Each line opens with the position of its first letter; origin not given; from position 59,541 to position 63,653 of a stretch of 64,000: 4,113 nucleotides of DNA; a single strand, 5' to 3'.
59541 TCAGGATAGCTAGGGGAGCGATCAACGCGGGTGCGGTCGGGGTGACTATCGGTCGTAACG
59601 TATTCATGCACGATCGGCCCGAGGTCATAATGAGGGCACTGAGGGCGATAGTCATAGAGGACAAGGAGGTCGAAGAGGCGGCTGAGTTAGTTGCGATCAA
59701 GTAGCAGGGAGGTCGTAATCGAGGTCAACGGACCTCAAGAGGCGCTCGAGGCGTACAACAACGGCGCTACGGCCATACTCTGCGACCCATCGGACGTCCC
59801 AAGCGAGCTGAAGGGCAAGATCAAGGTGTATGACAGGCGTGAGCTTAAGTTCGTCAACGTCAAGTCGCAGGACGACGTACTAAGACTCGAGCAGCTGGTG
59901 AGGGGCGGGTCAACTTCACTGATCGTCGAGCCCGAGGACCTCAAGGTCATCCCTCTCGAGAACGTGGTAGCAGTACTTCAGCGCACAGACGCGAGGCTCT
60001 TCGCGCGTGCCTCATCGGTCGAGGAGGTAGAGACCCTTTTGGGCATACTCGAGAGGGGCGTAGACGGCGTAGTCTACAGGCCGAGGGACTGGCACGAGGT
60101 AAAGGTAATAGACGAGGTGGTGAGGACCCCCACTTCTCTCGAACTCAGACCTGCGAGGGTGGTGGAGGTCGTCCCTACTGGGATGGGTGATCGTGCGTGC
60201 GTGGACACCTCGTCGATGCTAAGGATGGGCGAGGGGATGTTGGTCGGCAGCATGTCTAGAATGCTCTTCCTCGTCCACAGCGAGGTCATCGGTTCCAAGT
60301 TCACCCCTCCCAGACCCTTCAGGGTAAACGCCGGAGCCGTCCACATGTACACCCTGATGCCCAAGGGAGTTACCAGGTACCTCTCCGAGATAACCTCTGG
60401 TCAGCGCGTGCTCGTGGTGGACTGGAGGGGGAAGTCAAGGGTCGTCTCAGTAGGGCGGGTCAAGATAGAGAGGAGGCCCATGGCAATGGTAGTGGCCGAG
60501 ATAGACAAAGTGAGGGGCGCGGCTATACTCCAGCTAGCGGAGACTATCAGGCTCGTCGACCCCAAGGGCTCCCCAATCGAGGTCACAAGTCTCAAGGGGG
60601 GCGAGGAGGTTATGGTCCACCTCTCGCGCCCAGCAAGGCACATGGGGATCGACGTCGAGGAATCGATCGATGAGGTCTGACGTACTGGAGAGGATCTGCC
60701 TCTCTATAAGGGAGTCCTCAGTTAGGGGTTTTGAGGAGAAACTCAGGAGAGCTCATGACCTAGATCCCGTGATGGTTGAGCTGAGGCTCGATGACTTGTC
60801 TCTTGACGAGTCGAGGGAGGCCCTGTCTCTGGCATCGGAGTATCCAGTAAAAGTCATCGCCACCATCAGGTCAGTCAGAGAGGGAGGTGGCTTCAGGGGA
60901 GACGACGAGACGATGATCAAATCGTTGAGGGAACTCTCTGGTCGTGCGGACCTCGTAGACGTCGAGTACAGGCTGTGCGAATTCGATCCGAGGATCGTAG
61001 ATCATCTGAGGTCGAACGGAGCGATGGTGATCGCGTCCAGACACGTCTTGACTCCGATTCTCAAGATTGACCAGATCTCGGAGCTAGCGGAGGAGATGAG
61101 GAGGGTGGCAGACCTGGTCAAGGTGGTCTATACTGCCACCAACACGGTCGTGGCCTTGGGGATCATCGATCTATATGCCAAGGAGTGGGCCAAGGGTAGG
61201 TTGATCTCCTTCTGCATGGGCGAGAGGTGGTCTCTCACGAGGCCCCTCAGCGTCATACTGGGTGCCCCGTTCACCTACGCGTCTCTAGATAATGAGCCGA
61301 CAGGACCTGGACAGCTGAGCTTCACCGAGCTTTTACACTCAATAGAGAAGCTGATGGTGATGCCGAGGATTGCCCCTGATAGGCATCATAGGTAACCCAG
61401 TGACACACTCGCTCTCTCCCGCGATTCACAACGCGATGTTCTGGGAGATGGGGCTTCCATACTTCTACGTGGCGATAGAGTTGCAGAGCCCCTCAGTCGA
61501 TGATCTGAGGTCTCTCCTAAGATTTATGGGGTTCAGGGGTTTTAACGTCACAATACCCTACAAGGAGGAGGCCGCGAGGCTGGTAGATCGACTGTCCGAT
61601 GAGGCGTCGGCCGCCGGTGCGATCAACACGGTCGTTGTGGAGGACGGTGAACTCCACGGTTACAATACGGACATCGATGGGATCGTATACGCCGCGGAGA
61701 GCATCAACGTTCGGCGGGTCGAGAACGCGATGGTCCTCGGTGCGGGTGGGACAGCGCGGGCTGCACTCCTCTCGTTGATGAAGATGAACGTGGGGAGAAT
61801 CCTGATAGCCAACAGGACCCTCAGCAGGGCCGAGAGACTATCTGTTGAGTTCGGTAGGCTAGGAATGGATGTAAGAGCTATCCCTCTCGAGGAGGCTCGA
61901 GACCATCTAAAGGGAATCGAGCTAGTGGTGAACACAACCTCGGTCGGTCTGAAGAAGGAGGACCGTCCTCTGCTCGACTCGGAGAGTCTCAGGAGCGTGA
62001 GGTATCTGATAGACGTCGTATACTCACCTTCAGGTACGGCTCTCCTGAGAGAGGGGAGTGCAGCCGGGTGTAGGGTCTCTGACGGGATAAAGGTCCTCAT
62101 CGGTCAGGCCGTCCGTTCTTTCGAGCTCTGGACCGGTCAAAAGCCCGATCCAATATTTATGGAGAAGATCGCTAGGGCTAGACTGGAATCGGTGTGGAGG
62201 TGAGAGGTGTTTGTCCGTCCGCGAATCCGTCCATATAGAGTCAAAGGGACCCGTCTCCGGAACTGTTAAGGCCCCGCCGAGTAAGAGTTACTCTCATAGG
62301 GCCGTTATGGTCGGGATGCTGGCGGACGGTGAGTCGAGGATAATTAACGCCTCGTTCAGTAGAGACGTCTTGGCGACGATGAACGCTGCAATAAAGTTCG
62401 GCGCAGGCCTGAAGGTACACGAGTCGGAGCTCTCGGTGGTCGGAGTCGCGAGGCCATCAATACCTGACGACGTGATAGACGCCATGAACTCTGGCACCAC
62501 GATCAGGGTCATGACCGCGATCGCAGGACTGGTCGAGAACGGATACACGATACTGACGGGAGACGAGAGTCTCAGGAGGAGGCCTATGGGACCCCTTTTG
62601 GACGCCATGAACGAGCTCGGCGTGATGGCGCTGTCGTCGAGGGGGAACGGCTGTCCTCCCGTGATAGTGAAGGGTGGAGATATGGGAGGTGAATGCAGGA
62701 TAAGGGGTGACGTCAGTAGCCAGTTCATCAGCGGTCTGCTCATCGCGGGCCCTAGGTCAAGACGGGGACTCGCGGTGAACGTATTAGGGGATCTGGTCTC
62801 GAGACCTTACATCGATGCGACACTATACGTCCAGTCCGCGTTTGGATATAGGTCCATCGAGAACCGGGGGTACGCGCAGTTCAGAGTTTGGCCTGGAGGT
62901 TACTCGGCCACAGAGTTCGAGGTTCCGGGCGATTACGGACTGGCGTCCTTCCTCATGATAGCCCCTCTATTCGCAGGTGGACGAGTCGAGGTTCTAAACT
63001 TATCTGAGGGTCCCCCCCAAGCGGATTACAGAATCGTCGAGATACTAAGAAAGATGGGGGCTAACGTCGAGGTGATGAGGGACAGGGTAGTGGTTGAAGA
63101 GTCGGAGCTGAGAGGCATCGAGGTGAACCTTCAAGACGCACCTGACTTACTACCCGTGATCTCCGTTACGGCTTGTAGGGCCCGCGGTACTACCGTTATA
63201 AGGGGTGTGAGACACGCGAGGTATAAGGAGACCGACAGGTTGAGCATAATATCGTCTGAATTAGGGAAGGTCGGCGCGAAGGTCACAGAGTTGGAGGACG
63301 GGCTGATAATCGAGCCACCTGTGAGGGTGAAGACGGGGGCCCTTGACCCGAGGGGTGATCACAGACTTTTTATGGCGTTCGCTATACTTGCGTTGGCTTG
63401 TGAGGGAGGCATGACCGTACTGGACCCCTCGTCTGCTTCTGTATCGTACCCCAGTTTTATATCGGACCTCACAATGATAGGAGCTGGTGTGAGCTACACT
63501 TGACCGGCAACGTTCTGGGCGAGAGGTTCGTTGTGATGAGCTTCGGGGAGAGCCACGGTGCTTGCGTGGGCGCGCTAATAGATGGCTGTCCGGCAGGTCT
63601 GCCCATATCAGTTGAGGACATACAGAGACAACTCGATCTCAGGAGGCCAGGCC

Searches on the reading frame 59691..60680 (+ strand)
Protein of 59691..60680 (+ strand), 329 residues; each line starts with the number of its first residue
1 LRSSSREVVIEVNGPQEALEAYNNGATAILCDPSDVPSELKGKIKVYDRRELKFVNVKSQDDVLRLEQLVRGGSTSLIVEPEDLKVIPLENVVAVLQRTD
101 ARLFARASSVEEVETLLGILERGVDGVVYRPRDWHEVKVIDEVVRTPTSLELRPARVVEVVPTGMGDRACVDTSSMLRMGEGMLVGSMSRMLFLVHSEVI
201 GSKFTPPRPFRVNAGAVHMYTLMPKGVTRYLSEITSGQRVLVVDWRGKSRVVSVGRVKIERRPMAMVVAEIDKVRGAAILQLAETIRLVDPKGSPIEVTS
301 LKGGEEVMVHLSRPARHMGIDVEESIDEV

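Call 65: search_protein_families(library=pfam, proteins=[window:59691-60680:+], max_evalue=0.0001)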
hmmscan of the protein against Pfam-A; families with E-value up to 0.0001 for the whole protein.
window:59691-60680:+ (329 aa): 1 family
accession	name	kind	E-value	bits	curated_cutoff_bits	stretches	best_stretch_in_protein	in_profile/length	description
PF01959.21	DHQS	-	5.8e-99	331.7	22.2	1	48-328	62-343/344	3-dehydroquinate synthase II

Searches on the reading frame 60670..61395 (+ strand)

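Call 65: search_protein_families(library=pfam, proteins=[window:60670-61395:+], max_evalue=0.0001)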
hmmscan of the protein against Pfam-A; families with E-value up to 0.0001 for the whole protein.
window:60670-61395:+ (241 aa): 1 family
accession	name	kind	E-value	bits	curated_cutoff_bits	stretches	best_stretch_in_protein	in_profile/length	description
PF01487.21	DHquinase_I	-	3.9e-31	109.4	22.2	1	10-222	1-227/230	Type I 3-dehydroquinase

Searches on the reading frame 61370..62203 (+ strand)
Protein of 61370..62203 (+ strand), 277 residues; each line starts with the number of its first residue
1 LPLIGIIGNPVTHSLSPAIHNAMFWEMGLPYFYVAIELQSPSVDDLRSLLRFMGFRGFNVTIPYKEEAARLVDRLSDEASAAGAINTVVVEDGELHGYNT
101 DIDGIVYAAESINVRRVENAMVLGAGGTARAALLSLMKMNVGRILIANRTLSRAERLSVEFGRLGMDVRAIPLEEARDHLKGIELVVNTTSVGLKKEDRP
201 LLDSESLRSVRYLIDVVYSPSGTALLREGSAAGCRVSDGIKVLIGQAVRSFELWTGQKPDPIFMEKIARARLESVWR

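Call 65: search_protein_families(library=pfam, proteins=[window:61370-62203:+], max_evalue=0.0001)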
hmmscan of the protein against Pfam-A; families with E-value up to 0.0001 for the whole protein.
window:61370-62203:+ (277 aa): 3 families
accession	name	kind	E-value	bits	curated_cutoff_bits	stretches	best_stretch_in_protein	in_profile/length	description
PF08501.16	Shikimate_dh_N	-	2.1e-27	95.6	27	1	6-88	1-83/83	Shikimate dehydrogenase substrate binding domain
PF01488.26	Shikimate_DH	-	2.8e-10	40.9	24.3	1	116-191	11-84/138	Shikimate / quinate 5-dehydrogenase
PF18317.6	SDH_C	-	3.9e-08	33.3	25.8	1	239-265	1-27/31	Shikimate 5'-dehydrogenase C-terminal domain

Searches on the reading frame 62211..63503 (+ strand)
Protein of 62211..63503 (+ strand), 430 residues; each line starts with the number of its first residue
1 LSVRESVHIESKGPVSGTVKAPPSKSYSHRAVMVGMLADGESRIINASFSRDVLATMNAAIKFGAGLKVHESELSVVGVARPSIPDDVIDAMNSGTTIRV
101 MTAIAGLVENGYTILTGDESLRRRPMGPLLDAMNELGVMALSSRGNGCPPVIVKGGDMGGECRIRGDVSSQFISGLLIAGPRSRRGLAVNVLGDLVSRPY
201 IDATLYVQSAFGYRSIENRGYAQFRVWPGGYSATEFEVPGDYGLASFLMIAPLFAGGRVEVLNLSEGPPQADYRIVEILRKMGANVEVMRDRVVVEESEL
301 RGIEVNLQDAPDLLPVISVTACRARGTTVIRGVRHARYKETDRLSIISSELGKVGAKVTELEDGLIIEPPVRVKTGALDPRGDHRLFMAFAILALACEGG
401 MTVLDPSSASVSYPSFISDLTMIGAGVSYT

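Call 65: search_protein_families(library=pfam, proteins=[window:62211-63503:+], max_evalue=0.0001)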
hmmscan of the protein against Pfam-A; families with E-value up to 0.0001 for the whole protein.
window:62211-63503:+ (430 aa): 1 family
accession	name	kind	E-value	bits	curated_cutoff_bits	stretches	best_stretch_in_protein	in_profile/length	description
PF00275.25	EPSP_synthase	-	1.9e-99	333.7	22.8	1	11-420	3-417/417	EPSP synthase (3-phosphoshikimate 1-carboxyvinyltransferase)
